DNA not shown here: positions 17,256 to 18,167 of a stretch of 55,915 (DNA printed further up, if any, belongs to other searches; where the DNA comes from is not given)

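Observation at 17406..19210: AT-rich ATPase + DUF4276-like two-gene module spliced into a housekeeping operon: candidate PARIS/OLD-like conflict system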

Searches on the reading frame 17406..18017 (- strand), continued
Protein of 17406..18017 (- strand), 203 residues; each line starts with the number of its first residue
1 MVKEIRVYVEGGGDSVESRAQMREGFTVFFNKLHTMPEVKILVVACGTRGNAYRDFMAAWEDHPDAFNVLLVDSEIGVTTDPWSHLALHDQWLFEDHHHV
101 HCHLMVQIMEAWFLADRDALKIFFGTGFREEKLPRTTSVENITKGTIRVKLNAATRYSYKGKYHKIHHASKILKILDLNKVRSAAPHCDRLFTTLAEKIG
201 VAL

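Call 54: fold_search(model_id=the predicted structure, library=pdb)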
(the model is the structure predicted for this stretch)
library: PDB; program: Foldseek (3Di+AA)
matches with E <= 10: 794; with E <= 0.001: 0
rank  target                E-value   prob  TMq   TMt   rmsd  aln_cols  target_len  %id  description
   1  6p74                  6.6e-02  0.85  0.40  0.18   8.5       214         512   13  OLD nuclease from Thermus Scotoductus (released 2020-01-29)
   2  1eav_A                1.3e-01  0.30  0.24  0.29   8.0       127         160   12  Crystal Structures of Human Gephyrin and Plant Cnx1 G domains - Comparative Analysis and Functional Implications (released 2001-11-23)
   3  9jix_A                1.4e-01  0.82  0.23  0.29   9.1        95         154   19  Crystal structure of de novo designed ATPase, PL2x4_2 (released 2025-04-23)
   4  7vmx_B                1.7e-01  0.23  0.30  0.20  13.0       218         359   11  The Crystal Structure of EF-Tu and EF-Ts complex from Mycobacterium tuberculosis (released 2022-10-12)
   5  5ufy                  1.8e-01  0.21  0.30  0.33  11.0       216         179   12  Structure of Streptococcus pneumoniae peptidoglycan O-acetyltransferase A (OatA) C-terminal catalytic domain (released 2017-10-25)
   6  2czq_A                1.9e-01  0.35  0.24  0.24   6.7       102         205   11  A novel cutinase-like protein from Cryptococcus sp. (released 2006-07-14)
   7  1cue                  2.3e-01  0.44  0.23  0.23   4.8        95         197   10  CUTINASE, Q121L MUTANT (released 1996-07-11)
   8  3czx_D                2.3e-01  0.21  0.30  0.33  13.4       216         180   10  The crystal structure of the putative N-acetylmuramoyl-L-alanine amidase from Neisseria meningitidis (released 2008-07-01)
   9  3dcn                  2.3e-01  0.16  0.28  0.28  12.1       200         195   14  Glomerella cingulata apo cutinase (released 2008-11-18)
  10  1cuf                  2.4e-01  0.30  0.22  0.22   5.0        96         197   12  CUTINASE, R156L MUTANT (released 1996-07-11)
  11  3qpa                  2.6e-01  0.28  0.20  0.21   5.7        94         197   14  Structure of Fusarium Solani Cutinase expressed in Pichia pastoris (released 2012-02-29)
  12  1iow                  2.6e-01  0.21  0.20  0.15   7.2        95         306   14  COMPLEX OF Y216F D-ALA:D-ALA LIGASE WITH ADP AND A PHOSPHORYL PHOSPHINATE (released 1997-02-12)
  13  3td9                  2.7e-01  0.23  0.27  0.18   9.9       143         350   10  Crystal structure of a Leucine binding protein LivK (TM1135) from Thermotoga maritima MSB8 at 1.90 A resolution (released 2011-09-07)
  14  5bpf_D                2.7e-01  0.21  0.20  0.15   7.2        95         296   14  Crystal structure of ADP complexed D-alanine-D-alanine ligase(DDL) from Yersinia pestis (released 2016-03-02)
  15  1cus                  3.1e-01  0.28  0.22  0.22   5.0        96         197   12  FUSARIUM SOLANI CUTINASE IS A LIPOLYTIC ENZYME WITH A CATALYTIC SERINE ACCESSIBLE TO SOLVENT (released 1994-07-31)
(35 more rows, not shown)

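Call 55: search_protein_families(library=pfam, alignment_id=A1, max_evalue=5)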
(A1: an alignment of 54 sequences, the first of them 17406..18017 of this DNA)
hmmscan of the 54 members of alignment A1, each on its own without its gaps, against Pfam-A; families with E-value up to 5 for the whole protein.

A. member 1, window:17406-18017:- (203 aa): 1 family
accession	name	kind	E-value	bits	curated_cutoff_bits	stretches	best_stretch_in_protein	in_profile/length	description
PF14103.11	DUF4276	-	1.1e-21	78.4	30.2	1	9-195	1-191/192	Domain of unknown function (DUF4276)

B. families by the number of members that match (of 54 scanned): 19 families
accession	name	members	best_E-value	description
PF14103.11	DUF4276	54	1.1e-33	Domain of unknown function (DUF4276)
PF21360.3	PylC-like_N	7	0.003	PylC-like, N-terminal domain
PF05600.17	CDK5RAP3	6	0.00015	CDK5 regulatory subunit-associated protein 3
PF22516.1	PreP_C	4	0.036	PreP C-terminal domain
PF09314.17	DUF1972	3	0.18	Domain of unknown function (DUF1972)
PF14322.12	SusD-like_3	2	0.087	Starch-binding associating with outer membrane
PF22888.1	FIMAH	2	0.21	FIMAH domain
PF00437.27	T2SSE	1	0.027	Type II/IV secretion system protein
PF22975.2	EPS8_2nd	1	0.038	EPS8 spectrin-like domain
PF00837.23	T4_deiodinase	1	0.063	Iodothyronine deiodinase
PF14236.12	DruA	1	0.074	Druantia protein DruA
PF13930.12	Endonuclea_NS_2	1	0.1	DNA/RNA non-specific endonuclease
PF07356.17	DUF1481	1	0.11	Protein of unknown function (DUF1481)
PF23060.1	CUB_M02D8_5_1st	1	0.13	M02D8_5-like, first CUB domain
PF24706.1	DUF7669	1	0.14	Domain of unknown function (DUF7669)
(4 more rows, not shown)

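Call 63: search_protein_families(library=pfam, alignment_id=A3, max_evalue=0.00001)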
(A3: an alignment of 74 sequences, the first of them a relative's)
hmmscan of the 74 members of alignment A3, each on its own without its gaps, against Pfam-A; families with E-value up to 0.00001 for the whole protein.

A. member 1, L014:7123-8280:+ (385 aa): 1 family
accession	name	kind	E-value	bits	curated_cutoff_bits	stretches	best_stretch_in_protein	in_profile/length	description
PF03235.19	GmrSD_N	-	5.9e-24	85.7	33.2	1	60-207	3-198/199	GmrSD restriction endonuclease, N-terminal domain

B. families by the number of members that match (of 74 scanned): 147 families (the first 25 are shown)
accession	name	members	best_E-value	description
PF00488.27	MutS_V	18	6.1e-85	MutS domain V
PF05192.23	MutS_III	16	1.2e-58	MutS domain III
PF01624.25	MutS_I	16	4.5e-37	MutS domain I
PF05190.23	MutS_IV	16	1.9e-29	MutS family domain IV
PF05188.22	MutS_II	16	5.5e-29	MutS domain II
PF02342.23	TerD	4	2e-73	TerD domain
PF00805.28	Pentapeptide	3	2.6e-92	Pentapeptide repeats (8 copies)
PF13599.13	Pentapeptide_4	3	3.5e-38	Pentapeptide repeat region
PF04055.27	Radical_SAM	3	1.3e-26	Radical SAM superfamily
PF13576.12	Pentapeptide_3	3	1.6e-23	Pentapeptide repeats (9 copies)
PF01063.24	Aminotran_4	2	4.2e-48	Amino-transferase class IV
PF04015.17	DUF362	2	1.6e-36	Domain of unknown function (DUF362)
PF07676.18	PD40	2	1.8e-35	WD40-like Beta Propeller Repeat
PF00694.25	Aconitase_C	2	5.1e-34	Aconitase C-terminal domain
PF00004.35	AAA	2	3.8e-27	ATPase family associated with various cellular activities (AAA)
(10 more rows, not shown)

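Call 64: search_protein_families(library=pfam, alignment_id=A4, max_evalue=0.00001)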
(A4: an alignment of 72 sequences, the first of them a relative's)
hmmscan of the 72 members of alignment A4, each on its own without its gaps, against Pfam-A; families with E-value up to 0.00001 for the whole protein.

A. member 1, L013:390-602:+ (70 aa): 1 family
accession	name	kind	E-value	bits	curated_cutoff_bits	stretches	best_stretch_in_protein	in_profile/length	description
PF10387.14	DUF2442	-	1.1e-11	45.2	23.9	1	2-56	17-71/72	Protein of unknown function (DUF2442)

B. families by the number of members that match (of 72 scanned): 104 families (the first 25 are shown)
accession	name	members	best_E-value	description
PF13304.12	AAA_21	7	4.7e-33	AAA domain, putative AbiEii toxin, Type IV TA system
PF02463.25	SMC_N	7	9.6e-13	RecF/RecN/SMC N terminal domain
PF13476.12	AAA_23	7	4.9e-08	AAA domain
PF13175.12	AAA_15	6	1.3e-22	AAA ATPase domain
PF10664.14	NdhM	5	2.7e-53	Cyanobacterial and plastid NDH-1 subunit M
PF13191.12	AAA_16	4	4.4e-14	AAA ATPase domain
PF13555.12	AAA_29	4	2.2e-07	P-loop containing region of AAA domain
PF09423.15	PhoD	3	2.1e-95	PhoD-like phosphatase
PF01594.21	AI-2E_transport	3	2e-69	AI-2E family transporter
PF17760.6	UvrA_inter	3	1.1e-39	UvrA interaction domain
PF17755.6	UvrA_DNA-bind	3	1.9e-25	UvrA DNA-binding domain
PF16655.11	PhoD_N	3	7.6e-22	PhoD-like phosphatase, N-terminal domain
PF00005.33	ABC_tran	3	2.1e-18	ABC transporter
PF03193.22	RsgA_GTPase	3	3e-07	RsgA GTPase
PF20703.3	nSTAND1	3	5.9e-06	Novel STAND NTPase 1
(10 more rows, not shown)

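Call 67: search_protein_families(library=padloc, alignment_id=A3, max_evalue=1e-10)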
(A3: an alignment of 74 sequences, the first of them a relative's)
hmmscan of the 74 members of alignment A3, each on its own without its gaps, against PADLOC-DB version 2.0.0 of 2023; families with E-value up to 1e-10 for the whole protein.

A. member 1, L014:7123-8280:+ (385 aa): 3 families
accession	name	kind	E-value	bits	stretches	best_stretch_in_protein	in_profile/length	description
PDLC03877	NsnA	-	1.5e-125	417.4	1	19-383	28-380/385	-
PDLC04027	PD-T4-2_A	-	1.4e-53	180.3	1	59-382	41-361/363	-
PDLC03418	REase_II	-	1.3e-14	52.2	1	65-211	28-162/372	Type II restriction enzyme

B. families by the number of members that match (of 74 scanned): 94 families (the first 25 are shown)
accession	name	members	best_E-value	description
PDLC04391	PDC-M07A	1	1.6e-181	-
PDLC03877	NsnA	1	1.5e-125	-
PDLC04042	PD-T4-6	1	1.1e-94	-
PDLC04392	PDC-M07A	1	2.5e-94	-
PDLC04061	PD-T4-6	1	2.8e-94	-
PDLC04393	PDC-M07A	1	3.5e-94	-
PDLC04060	PD-T4-6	1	1.2e-93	-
PDLC04053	PD-T4-6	1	1.5e-91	-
PDLC00662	HmaC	1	1.4e-86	AAA+ ATPase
PDLC04389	PDC-M07A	1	7.9e-86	-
PDLC04043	PD-T4-6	1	6.1e-85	-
PDLC04057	PD-T4-6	1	1.9e-80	-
PDLC04052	PD-T4-6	1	2.1e-80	-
PDLC04047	PD-T4-6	1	1.3e-78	-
PDLC04054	PD-T4-6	1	1.3e-77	-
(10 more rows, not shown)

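Call 75: search_dna_similar(query=window:17406-18017:-, collection=plasmids, mode=protein, max_rows=15)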
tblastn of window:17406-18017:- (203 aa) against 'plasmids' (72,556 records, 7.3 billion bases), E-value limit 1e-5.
No match.

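Call 76: search_dna_similar(query=window:17406-18017:-, collection=phages, mode=protein, max_rows=10)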
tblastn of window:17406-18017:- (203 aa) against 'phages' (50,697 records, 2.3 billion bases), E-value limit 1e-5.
No match.

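Call 79: fold_search(model_id=the predicted structure, library=viral)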
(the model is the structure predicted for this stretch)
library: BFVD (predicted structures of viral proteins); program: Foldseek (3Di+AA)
matches with E <= 10: 362; with E <= 0.001: 0
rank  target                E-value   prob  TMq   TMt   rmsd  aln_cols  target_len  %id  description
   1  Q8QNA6                2.0e-01  0.60  0.27  0.07   6.9        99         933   14  histidine kinase [Ectocarpus siliculosus virus 1 (isolate New Zealand/Kaikoura/1988)]
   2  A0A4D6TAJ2            2.0e-01  0.57  0.24  0.18   6.2       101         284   14  Lysin B [Gordonia phage Reyja]
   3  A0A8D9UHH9            2.5e-01  0.12  0.23  0.15  13.1       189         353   13  Replicative DNA helicase [Bacteriophage sp.]
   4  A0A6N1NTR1            3.0e-01  0.21  0.37  0.16  10.1       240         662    9  Uncharacterized protein [Tupanvirus soda lake]
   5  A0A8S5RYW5            3.6e-01  0.28  0.25  0.13   7.8       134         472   11  Restriction enzyme [Myoviridae sp. ctNQV2]
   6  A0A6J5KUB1            3.6e-01  0.23  0.20  0.15   5.4        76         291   17  Bacterial DnaG primase, TOPRIM domain [uncultured Caudovirales phage]
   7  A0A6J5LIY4            4.3e-01  0.11  0.24  0.18  14.8       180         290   10  Uncharacterized protein [uncultured Caudovirales phage]
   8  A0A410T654            5.4e-01  0.08  0.16  0.12  16.5       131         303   14  (no name in the UniProt tables at hand)
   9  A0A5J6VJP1            5.4e-01  0.07  0.24  0.16  13.5       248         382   12  VWFA domain-containing protein [Megaviridae environmental sample]
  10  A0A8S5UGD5            6.1e-01  0.33  0.27  0.32   5.3        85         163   14  Uncharacterized protein [Myoviridae sp. ctshb19]
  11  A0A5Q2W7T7            6.1e-01  0.09  0.18  0.19   9.3       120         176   10  (no name in the UniProt tables at hand)
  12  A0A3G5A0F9            6.1e-01  0.08  0.16  0.12  12.3       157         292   11  Phospholipase, patatin family [Harvfovirus sp.]
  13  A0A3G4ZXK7            6.5e-01  0.06  0.18  0.17  12.3       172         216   13  Uncharacterized protein [Faunusvirus sp.]
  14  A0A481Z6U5            6.9e-01  0.18  0.23  0.12   7.4       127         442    9  von willebrand factor type A domain protein [Pithovirus LCPAC302]
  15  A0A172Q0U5            6.9e-01  0.09  0.29  0.29  12.7       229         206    7  DNA recombination-mediator protein A [Acinetobacter phage vB_AbaM_ME3]
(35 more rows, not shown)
